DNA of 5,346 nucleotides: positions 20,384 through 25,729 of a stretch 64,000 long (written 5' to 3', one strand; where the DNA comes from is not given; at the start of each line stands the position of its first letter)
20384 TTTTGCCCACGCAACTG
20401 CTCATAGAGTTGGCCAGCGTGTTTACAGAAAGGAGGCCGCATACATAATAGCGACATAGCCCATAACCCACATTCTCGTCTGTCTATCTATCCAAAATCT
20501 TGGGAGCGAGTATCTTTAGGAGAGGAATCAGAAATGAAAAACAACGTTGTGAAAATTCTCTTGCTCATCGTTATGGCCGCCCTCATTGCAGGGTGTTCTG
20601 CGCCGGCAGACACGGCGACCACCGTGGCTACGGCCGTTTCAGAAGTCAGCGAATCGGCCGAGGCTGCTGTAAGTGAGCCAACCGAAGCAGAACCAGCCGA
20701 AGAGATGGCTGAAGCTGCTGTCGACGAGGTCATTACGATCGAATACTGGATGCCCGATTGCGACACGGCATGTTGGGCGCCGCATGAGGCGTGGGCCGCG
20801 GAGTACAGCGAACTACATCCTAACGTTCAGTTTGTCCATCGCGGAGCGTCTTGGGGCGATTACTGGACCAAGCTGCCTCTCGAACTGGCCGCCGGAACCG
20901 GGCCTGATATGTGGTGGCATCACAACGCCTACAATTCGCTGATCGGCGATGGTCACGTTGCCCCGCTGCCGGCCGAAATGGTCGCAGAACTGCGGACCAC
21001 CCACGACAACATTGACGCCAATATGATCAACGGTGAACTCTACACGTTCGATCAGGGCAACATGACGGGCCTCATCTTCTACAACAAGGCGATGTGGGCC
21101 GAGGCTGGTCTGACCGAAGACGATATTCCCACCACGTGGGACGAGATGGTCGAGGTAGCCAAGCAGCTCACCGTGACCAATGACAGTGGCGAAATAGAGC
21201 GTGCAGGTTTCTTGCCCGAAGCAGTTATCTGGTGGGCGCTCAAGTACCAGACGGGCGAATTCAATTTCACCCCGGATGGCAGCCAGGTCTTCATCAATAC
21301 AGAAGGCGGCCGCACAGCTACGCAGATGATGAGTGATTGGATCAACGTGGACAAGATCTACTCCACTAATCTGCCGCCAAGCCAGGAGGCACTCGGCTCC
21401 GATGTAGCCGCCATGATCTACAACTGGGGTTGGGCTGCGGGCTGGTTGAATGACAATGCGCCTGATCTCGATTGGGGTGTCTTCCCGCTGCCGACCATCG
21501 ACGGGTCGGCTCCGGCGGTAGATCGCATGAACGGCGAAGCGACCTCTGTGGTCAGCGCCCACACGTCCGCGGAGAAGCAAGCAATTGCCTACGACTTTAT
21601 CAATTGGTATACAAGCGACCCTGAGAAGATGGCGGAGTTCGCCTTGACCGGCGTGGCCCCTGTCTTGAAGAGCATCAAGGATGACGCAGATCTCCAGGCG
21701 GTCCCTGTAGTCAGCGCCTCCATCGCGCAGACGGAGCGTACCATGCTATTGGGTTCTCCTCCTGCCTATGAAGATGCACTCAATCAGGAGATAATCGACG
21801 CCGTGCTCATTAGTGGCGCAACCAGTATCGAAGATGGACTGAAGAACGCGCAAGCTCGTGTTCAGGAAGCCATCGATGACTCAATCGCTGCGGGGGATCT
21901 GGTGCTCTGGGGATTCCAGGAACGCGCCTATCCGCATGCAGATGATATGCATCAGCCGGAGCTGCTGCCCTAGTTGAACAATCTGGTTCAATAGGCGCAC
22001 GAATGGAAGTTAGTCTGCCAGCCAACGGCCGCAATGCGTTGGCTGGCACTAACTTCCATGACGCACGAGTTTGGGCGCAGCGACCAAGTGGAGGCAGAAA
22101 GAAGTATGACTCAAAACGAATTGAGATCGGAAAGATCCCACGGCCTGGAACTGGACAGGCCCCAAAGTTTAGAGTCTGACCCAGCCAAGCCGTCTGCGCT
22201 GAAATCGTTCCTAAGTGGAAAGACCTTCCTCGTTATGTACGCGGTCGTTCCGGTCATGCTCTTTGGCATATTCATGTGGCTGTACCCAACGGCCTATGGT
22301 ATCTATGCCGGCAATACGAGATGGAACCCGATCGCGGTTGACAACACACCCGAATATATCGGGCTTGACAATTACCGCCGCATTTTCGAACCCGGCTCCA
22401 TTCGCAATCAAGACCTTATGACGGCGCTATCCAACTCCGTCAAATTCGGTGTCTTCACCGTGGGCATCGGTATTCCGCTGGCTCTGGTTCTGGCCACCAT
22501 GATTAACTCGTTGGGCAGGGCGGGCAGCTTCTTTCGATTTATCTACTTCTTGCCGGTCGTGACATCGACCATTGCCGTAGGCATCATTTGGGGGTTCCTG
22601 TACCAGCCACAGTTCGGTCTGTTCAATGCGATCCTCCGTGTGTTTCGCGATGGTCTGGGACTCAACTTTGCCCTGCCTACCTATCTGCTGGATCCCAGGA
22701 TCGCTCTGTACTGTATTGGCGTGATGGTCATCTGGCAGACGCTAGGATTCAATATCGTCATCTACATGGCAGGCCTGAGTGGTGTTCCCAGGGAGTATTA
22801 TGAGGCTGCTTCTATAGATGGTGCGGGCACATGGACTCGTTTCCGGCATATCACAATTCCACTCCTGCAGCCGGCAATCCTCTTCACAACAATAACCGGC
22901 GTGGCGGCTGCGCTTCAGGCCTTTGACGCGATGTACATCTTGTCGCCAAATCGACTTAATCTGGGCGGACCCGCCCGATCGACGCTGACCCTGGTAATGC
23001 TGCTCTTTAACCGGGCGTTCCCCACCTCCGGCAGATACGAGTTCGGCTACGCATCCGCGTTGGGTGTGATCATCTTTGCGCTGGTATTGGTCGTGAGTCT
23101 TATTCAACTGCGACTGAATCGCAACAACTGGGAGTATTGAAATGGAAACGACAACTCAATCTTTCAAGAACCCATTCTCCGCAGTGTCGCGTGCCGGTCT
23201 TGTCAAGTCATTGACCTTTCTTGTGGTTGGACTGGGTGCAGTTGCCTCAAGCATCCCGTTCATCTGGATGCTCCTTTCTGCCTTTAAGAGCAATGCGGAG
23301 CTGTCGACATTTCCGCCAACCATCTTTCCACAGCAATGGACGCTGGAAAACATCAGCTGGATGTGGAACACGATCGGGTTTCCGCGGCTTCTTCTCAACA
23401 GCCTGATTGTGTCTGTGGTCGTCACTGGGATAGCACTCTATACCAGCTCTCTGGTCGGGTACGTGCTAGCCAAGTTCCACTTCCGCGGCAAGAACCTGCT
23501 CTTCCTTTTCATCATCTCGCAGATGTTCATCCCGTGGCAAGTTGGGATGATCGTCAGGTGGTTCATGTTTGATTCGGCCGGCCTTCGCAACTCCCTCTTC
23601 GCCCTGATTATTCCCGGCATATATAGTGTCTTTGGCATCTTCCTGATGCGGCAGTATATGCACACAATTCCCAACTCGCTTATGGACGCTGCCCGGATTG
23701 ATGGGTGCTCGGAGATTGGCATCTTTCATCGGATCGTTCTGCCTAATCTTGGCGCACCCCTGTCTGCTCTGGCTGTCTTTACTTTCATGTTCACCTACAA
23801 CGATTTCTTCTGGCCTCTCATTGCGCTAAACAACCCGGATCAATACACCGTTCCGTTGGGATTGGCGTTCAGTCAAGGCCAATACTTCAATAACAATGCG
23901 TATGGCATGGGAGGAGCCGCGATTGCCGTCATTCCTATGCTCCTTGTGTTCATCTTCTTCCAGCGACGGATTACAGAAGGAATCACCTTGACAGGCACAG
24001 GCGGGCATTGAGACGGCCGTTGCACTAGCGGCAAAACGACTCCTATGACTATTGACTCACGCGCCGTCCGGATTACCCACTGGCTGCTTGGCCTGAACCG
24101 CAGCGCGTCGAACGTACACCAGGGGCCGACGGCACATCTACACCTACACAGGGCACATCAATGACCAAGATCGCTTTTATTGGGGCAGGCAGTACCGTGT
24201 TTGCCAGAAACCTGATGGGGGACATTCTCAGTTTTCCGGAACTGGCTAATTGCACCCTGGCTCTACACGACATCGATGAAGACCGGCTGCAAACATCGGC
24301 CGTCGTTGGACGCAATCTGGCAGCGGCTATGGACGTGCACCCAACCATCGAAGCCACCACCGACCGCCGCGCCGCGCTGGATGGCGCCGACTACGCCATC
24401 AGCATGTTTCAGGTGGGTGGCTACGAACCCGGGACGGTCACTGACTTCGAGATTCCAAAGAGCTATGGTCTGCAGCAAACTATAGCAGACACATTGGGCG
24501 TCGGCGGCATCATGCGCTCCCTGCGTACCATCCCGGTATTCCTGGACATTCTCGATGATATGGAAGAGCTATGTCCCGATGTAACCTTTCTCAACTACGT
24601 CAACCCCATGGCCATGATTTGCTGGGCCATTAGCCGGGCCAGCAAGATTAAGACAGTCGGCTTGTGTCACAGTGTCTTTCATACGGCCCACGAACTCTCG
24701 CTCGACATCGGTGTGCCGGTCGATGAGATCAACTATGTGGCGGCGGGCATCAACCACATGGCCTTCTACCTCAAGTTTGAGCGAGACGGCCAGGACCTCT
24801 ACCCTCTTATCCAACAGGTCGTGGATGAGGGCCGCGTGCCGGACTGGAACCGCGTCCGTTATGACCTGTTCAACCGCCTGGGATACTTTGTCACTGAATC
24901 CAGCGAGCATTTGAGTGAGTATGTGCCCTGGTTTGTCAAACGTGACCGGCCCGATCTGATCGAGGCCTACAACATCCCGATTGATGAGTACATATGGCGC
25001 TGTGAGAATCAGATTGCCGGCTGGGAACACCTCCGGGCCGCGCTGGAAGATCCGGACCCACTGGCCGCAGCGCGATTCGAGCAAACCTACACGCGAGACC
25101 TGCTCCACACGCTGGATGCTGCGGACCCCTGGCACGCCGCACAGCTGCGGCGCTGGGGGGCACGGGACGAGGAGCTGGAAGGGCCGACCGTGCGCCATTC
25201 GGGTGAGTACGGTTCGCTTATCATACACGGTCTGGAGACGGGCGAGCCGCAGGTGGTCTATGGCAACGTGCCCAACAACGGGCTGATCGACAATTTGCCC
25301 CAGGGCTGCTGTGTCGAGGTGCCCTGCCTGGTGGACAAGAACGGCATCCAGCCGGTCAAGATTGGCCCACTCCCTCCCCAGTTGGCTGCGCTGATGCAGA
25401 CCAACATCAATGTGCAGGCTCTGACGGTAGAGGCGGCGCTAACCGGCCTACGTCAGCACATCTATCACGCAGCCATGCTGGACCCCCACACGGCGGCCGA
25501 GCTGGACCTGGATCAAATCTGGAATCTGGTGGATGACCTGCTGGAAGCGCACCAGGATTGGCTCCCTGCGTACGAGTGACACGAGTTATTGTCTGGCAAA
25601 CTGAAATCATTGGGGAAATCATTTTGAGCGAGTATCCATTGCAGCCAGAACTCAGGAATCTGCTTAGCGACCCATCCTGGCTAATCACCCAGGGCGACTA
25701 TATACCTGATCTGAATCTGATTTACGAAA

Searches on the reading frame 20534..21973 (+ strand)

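Call 77: search_protein_families(library=pfam, max_evalue=0.00001, proteins=[window:20534-21973:+])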
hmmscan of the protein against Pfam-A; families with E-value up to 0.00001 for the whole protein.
window:20534-21973:+ (479 aa): 2 families
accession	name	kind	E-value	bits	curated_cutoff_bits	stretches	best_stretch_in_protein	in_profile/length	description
PF13416.11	SBP_bac_8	-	6.4e-31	108.6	27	1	86-390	1-274/279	Bacterial extracellular solute-binding protein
PF01547.30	SBP_bac_1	-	4e-27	96.4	26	1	86-365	12-306/307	Bacterial extracellular solute-binding protein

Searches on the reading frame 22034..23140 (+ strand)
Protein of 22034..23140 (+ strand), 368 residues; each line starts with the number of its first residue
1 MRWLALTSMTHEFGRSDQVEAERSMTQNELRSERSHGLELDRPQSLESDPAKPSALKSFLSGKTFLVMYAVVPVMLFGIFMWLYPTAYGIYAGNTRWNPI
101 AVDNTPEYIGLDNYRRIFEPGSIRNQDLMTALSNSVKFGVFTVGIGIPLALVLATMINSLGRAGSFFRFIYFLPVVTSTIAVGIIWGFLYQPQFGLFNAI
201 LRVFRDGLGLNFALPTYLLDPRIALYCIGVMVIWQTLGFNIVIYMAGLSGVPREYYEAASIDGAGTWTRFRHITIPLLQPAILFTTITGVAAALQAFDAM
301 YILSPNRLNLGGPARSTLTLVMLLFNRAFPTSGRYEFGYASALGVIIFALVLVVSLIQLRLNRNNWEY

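Call 77: search_protein_families(library=pfam, max_evalue=0.00001, proteins=[window:22034-23140:+])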
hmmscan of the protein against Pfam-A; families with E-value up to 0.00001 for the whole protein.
window:22034-23140:+ (368 aa): 1 family
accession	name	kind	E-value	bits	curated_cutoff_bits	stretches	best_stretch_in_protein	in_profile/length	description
PF00528.27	BPD_transp_1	-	1.8e-14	54.3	26.4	1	146-363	1-180/184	Binding-protein-dependent transport system inner membrane component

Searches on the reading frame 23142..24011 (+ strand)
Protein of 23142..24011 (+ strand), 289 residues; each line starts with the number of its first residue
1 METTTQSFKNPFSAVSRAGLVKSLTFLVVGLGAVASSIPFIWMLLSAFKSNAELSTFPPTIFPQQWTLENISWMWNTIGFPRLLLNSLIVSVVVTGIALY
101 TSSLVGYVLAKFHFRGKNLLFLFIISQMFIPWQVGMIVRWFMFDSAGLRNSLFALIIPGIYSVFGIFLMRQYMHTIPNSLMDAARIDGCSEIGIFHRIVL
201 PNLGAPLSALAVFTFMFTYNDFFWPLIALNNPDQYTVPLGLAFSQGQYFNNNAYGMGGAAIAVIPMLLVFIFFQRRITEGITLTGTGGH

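Call 77: search_protein_families(library=pfam, max_evalue=0.00001, proteins=[window:23142-24011:+])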
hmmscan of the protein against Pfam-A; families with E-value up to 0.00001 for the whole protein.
window:23142-24011:+ (289 aa): 1 family
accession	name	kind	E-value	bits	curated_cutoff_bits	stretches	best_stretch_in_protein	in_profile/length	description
PF00528.27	BPD_transp_1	-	1.3e-17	64.6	26.4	1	103-273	2-171/184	Binding-protein-dependent transport system inner membrane component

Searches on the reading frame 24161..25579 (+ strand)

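Call 77: search_protein_families(library=pfam, max_evalue=0.00001, proteins=[window:24161-25579:+])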
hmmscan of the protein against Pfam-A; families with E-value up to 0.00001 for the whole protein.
window:24161-25579:+ (472 aa): 2 families
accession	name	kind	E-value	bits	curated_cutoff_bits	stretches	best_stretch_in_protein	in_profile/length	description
PF11975.13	Glyco_hydro_4C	-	1.1e-61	209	24.1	1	195-444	2-211/211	Family 4 glycosyl hydrolase C-terminal domain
PF02056.22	Glyco_hydro_4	-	1.8e-60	204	23.2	1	3-180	1-178/183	Family 4 glycosyl hydrolase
